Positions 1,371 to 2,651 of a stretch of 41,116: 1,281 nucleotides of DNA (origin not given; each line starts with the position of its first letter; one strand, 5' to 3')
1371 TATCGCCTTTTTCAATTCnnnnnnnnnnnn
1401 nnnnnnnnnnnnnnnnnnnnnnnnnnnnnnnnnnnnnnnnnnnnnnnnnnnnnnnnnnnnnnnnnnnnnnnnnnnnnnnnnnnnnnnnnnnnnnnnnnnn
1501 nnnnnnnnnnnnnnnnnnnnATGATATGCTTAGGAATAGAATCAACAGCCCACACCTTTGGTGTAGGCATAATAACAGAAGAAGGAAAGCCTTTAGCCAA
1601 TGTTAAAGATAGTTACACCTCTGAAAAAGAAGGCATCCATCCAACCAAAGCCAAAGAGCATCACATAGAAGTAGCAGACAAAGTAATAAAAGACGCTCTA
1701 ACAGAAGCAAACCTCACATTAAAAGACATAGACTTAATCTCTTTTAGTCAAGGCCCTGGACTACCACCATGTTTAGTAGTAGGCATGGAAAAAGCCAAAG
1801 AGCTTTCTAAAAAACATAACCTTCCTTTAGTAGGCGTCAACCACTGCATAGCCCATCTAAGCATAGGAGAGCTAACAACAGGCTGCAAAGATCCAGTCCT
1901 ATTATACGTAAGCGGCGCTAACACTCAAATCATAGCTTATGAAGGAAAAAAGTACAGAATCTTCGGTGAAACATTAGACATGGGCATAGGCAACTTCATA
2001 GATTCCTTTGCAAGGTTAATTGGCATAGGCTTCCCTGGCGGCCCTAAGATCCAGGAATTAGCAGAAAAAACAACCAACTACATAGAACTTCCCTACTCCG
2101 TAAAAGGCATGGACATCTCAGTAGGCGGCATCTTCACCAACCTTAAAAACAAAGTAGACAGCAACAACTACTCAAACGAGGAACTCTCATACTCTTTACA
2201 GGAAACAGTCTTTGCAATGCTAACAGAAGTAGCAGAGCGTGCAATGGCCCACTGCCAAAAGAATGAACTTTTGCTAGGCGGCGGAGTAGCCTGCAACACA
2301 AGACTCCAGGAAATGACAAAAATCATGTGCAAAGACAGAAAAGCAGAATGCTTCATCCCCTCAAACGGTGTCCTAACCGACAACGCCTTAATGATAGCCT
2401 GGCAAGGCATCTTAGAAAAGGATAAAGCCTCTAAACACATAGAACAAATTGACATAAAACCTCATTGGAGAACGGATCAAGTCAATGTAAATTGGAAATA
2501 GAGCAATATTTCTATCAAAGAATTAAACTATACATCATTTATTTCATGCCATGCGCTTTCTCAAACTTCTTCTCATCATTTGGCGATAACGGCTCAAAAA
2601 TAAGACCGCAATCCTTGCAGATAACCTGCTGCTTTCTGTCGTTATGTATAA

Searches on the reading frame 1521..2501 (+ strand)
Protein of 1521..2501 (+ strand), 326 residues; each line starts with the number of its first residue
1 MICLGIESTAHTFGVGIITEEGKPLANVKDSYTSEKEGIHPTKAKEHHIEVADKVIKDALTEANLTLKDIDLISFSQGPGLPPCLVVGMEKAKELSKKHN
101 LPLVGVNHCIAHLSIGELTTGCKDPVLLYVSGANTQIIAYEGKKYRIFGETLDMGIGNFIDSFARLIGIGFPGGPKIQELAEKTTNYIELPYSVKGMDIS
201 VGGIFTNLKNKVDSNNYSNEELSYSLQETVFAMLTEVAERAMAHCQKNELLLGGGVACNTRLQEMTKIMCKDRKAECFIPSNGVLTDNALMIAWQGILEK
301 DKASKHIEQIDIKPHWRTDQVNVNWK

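Call 9: find_encoding_contigs(protein=window:1521-2501:+, flank=10000, max_places=10)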
Protein window:1521-2501:+ (326 aa): 6 contigs read that carry it; 5 places shown.
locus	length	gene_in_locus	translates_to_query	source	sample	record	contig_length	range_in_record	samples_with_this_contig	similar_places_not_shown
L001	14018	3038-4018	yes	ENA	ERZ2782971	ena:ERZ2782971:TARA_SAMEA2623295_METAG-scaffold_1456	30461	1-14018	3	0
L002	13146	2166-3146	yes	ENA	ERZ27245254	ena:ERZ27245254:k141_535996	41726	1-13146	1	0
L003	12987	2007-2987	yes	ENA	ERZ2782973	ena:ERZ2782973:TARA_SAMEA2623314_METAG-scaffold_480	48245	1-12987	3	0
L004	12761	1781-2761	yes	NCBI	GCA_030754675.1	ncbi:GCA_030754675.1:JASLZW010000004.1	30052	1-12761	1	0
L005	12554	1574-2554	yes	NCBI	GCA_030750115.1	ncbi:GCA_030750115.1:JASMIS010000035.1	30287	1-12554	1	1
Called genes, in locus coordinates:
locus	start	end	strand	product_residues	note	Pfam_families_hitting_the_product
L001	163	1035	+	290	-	-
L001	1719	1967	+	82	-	-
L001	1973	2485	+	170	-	-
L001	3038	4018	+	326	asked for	PF00814:TsaD, PF22521:HypF_C_2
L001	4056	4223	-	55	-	PF08271:Zn_Ribbon_TF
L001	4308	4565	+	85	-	PF01247:Ribosomal_L35Ae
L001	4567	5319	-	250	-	PF00483:NTP_transferase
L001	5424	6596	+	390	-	PF01075:Glyco_transf_9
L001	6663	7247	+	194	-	-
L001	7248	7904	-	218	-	PF00300:His_Phos_1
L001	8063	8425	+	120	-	-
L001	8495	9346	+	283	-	PF01944:SpoIIM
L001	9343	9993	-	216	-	PF01336:tRNA_anti-codon (weak)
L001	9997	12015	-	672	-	PF14551:MCM_N, PF17207:MCM_OB, PF00493:MCM, PF07728:AAA_5 (weak), PF01078:Mg_chelatase (weak), PF17855:MCM_lid, PF21120:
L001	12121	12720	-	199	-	PF00352:TBP, PF11858:DUF3378 (faint), PF00352:TBP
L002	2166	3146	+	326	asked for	PF00814:TsaD, PF22521:HypF_C_2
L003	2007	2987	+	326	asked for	PF00814:TsaD, PF22521:HypF_C_2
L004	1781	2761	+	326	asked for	PF00814:TsaD, PF22521:HypF_C_2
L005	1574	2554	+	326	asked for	PF00814:TsaD, PF22521:HypF_C_2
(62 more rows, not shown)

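Call 13: find_related_loci(query=window:1521-2501:+, collection=genome_contigs, flank=4000)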
Query window:1521-2501:+ (326 aa) in genome_contigs; peptide patterns used: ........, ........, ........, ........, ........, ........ (x = any residue, [..] = any of these).
123 stretches matched a pattern; 36 encode a relative of the query (tblastn E <= 1e-3); 36 distinct loci.
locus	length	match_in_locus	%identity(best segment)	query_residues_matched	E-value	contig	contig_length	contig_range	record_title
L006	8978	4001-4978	85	1-326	0e+0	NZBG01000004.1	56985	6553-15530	MAG: Candidatus Woesearchaeota archaeon isolate ARS1419 38168, whole genome shotgun sequence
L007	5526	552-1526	74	1-326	1e-163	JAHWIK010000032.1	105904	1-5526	MAG: Candidatus Woesearchaeota archaeon isolate YT1_182 k127_61731115, whole genome shotgun sequence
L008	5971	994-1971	72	1-326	2e-163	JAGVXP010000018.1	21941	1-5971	Candidatus Woesearchaeota archaeon isolate RIFCSPHIGHO2_02_FULL_36_13 rifcsphigho2_02_scaffold_3676, whole genome shotgu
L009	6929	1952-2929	72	1-326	8e-162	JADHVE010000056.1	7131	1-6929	MAG: Candidatus Woesearchaeota archaeon isolate BS150m-G64 BS-150m-C10110, whole genome shotgun sequence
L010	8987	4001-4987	67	1-326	6e-155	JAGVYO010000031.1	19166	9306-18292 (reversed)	Candidatus Woesearchaeota archaeon isolate RIFCSPLOWO2_01_FULL_50_16 rifcsplowo2_01_scaffold_5447, whole genome shotgun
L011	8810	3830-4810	69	1-326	2e-154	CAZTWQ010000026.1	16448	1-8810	MAG TPA_asm: uncultured Methanosarcinales archaeon isolate binchicken_co28_237 genome assembly, contig: NODE_2347_length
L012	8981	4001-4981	71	1-326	3e-153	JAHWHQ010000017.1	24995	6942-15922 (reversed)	MAG: Candidatus Woesearchaeota archaeon isolate MP5_5_87 k127_13702916, whole genome shotgun sequence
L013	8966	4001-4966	68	1-325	2e-153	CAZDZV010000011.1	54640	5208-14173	MAG TPA_asm: uncultured Methanosarcinales archaeon isolate SRP141376_co2_275 genome assembly, contig: NODE_1466_length_5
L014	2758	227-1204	65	1-326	8e-161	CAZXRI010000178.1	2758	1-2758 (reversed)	MAG TPA_asm: uncultured Methanosarcinales archaeon isolate SRP062349_co5_102 genome assembly, contig: NODE_41175_length_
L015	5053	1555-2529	66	1-325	2e-151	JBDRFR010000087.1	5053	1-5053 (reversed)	MAG: Nanoarchaeota archaeon isolate MEGAHIT-group-1.382 k141_10914819, whole genome shotgun sequence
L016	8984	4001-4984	66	1-325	2e-146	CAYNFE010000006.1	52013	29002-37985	MAG TPA_asm: Candidatus Woesearchaeota archaeon isolate binchicken_co228_136 genome assembly, contig: NODE_654_length_52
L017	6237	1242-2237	65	1-326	2e-141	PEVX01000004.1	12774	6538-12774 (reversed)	MAG: Candidatus Pacearchaeota archaeon CG06_land_8_20_14_3_00_35_12 CG06_land_8_20_14_3.00_150_scaffold_2444_c, whole ge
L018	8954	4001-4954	65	1-324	3e-140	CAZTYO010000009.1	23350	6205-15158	MAG TPA_asm: Candidatus Woesearchaeota archaeon isolate SRP077602_co5_339 genome assembly, contig: NODE_10810_length_233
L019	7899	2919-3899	61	1-326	2e-139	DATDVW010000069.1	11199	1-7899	MAG TPA_asm: Candidatus Nanoarchaeia archaeon isolate SMAG_U8094 k141_349002, whole genome shotgun sequence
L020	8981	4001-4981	64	1-326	6e-139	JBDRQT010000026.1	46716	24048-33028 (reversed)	MAG: archaeon isolate MEGAHIT-group-2.59 k141_242916, whole genome shotgun sequence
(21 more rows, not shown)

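Call 41: search_protein_families(library=pfam, proteins=[L006:2332-3252:-, L006:3359-3943:-], max_evalue=0.01)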
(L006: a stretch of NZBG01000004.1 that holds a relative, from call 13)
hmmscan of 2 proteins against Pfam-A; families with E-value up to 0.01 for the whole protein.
L006:2332-3252:- (306 aa): 0 families

L006:3359-3943:- (194 aa): 2 families
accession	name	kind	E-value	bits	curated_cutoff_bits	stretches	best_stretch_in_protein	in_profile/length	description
PF01928.26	CYTH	-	2.6e-09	37.6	23.2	1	6-172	3-165/179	CYTH domain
PF04839.18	PSRP-3_Ycf65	-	0.0026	18.4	25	1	37-77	2-42/48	Plastid and cyanobacterial ribosomal protein (PSRP-3 / Ycf65)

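Call 42: search_protein_families(library=phrogs, proteins=[L006:2332-3252:-, L006:3359-3943:-], max_evalue=0.01)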
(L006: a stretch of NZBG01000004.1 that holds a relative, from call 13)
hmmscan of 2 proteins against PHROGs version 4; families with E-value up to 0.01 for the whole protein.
L006:2332-3252:- (306 aa): 0 families

L006:3359-3943:- (194 aa): 0 families

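Call 46: find_homologous_proteins(query=window:1521-2501:+, max_evalue=1e-120)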
Query window:1521-2501:+ (326 aa): 2193 proteins with E <= 1e-120 among 8000 candidates; the best 120 are listed.
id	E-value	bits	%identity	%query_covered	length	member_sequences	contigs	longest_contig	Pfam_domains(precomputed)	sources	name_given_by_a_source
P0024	3.6e-218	741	100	100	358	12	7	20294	PF00814.32,PF22521.3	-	-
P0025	3.3e-187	639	85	100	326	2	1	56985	PF00814.32,PF22521.3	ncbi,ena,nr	ncbi:UGMP family protein [Candidatus Woesearchaeota archaeon]|nr:UGMP family protein [Candidatus Woe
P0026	1.1e-186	637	85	100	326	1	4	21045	PF00814.32,PF22521.3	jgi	-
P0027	3.3e-162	557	75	100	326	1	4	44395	PF00814.32,PF22521.3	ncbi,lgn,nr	ncbi:bifunctional N(6)-L-threonylcarbamoyladenine synthase/serine/threonine protein kinase [Candidat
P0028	1.1e-161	555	77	100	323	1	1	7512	PF00814.32,PF22521.3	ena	-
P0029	1.4e-161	555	75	100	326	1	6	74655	PF00814.32,PF22521.3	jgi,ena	-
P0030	1.4e-161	555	75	100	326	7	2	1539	PF00814.32,PF22521.3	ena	-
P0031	4.2e-161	553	76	100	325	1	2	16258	PF00814.32,PF22521.3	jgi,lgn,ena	-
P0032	1.7e-160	551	75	100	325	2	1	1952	PF00814.32,PF22521.3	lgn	-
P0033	2.0e-160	551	74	100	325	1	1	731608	PF00814.32,PF22521.3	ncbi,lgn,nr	ncbi:MAG: bifunctional N(6)-L-threonylcarbamoyladenine synthase/serine/threonine protein kinase [Can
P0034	2.3e-160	551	75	100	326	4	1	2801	PF00814.32,PF22521.3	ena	-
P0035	5.7e-160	550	73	100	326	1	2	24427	PF00814.32,PF22521.3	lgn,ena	-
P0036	8.8e-160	549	75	100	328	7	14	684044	PF00814.32,PF22521.3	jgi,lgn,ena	-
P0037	3.6e-159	547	73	100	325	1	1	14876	PF00814.32,PF22521.3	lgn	-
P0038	7.3e-159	546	75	100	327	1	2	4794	PF00814.32,PF22521.3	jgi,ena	-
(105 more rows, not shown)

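Call 47: find_encoding_contigs(protein=P0024, flank=2500, max_places=10)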
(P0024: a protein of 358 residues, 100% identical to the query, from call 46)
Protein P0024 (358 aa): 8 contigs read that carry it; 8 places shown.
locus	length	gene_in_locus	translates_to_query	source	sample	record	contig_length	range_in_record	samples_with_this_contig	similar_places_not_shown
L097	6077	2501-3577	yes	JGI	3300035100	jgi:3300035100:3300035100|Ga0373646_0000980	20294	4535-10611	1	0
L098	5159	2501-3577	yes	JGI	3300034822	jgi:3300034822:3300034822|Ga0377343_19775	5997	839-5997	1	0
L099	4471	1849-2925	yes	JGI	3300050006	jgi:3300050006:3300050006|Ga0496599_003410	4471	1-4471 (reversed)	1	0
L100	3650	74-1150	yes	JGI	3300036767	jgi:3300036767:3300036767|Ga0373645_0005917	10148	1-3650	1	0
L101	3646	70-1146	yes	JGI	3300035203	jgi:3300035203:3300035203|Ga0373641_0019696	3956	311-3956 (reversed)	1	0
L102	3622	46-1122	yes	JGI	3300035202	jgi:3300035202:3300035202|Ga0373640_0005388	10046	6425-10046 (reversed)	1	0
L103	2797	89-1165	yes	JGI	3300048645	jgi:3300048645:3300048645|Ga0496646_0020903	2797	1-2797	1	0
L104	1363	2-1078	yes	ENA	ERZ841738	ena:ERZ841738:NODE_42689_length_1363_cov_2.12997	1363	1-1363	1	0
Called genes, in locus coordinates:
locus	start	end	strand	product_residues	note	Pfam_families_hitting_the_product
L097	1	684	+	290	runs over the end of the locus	-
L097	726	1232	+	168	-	-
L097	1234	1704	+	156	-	-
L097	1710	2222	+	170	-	-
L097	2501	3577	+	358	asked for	PF00814:TsaD, PF22521:HypF_C_2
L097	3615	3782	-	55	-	PF08271:Zn_Ribbon_TF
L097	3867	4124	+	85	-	PF01247:Ribosomal_L35Ae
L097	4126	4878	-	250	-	PF00483:NTP_transferase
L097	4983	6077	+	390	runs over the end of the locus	PF01075:Glyco_transf_9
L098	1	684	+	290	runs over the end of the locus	-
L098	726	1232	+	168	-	-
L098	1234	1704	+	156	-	-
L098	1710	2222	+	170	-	-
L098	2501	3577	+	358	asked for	PF00814:TsaD, PF22521:HypF_C_2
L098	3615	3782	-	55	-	PF08271:Zn_Ribbon_TF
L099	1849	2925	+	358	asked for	PF00814:TsaD, PF22521:HypF_C_2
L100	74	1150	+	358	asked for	PF00814:TsaD, PF22521:HypF_C_2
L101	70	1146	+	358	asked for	PF00814:TsaD, PF22521:HypF_C_2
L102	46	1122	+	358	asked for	PF00814:TsaD, PF22521:HypF_C_2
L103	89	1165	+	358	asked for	PF00814:TsaD, PF22521:HypF_C_2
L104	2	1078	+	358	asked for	PF00814:TsaD, PF22521:HypF_C_2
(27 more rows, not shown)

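Call 48: list_cluster_members(proteins=[P0024])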
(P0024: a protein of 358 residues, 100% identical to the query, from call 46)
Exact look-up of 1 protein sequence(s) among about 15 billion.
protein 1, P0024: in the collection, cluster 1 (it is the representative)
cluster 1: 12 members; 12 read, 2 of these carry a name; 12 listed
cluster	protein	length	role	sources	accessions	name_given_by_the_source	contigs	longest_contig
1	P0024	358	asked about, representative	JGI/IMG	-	-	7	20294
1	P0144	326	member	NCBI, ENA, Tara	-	strand:- start:3587 stop:4567 length:981 start_codon:yes stop_codon:yes gene_type:complete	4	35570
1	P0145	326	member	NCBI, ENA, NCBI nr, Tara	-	-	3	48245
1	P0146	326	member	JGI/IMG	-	N6-L-threonylcarbamoyladenine synthase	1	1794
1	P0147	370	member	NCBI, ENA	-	-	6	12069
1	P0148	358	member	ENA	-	-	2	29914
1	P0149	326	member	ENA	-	-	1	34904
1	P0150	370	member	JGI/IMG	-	-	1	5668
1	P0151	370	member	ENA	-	-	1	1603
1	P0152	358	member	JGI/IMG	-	-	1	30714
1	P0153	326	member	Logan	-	-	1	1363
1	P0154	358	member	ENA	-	-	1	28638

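Call 61: find_encoding_contigs(protein=P0149, flank=2500, max_places=4)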
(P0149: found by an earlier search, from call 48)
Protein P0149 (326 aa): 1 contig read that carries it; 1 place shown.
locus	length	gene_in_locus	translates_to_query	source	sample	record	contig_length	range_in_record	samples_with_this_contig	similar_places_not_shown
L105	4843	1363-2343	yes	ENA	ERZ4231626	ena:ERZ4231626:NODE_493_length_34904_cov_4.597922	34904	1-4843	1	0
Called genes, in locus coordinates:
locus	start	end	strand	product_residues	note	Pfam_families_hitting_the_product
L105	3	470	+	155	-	?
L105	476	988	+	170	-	-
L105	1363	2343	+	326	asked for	PF00814:TsaD, PF22521:HypF_C_2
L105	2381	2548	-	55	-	PF08271:Zn_Ribbon_TF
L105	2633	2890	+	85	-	PF01247:Ribosomal_L35Ae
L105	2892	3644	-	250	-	PF00483:NTP_transferase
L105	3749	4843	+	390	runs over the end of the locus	PF01075:Glyco_transf_9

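Call 62: find_encoding_contigs(protein=P0148, flank=2500, max_places=4)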
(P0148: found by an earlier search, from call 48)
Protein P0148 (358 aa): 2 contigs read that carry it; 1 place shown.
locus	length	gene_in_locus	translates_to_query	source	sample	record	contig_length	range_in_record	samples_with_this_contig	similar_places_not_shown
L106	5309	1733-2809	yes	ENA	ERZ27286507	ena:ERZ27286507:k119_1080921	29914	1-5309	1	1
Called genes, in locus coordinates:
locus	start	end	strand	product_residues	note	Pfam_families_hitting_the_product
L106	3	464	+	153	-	?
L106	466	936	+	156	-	-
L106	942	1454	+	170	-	-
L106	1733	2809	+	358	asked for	PF00814:TsaD, PF22521:HypF_C_2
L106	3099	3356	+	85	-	PF01247:Ribosomal_L35Ae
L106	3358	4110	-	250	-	PF00483:NTP_transferase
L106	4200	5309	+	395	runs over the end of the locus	PF01075:Glyco_transf_9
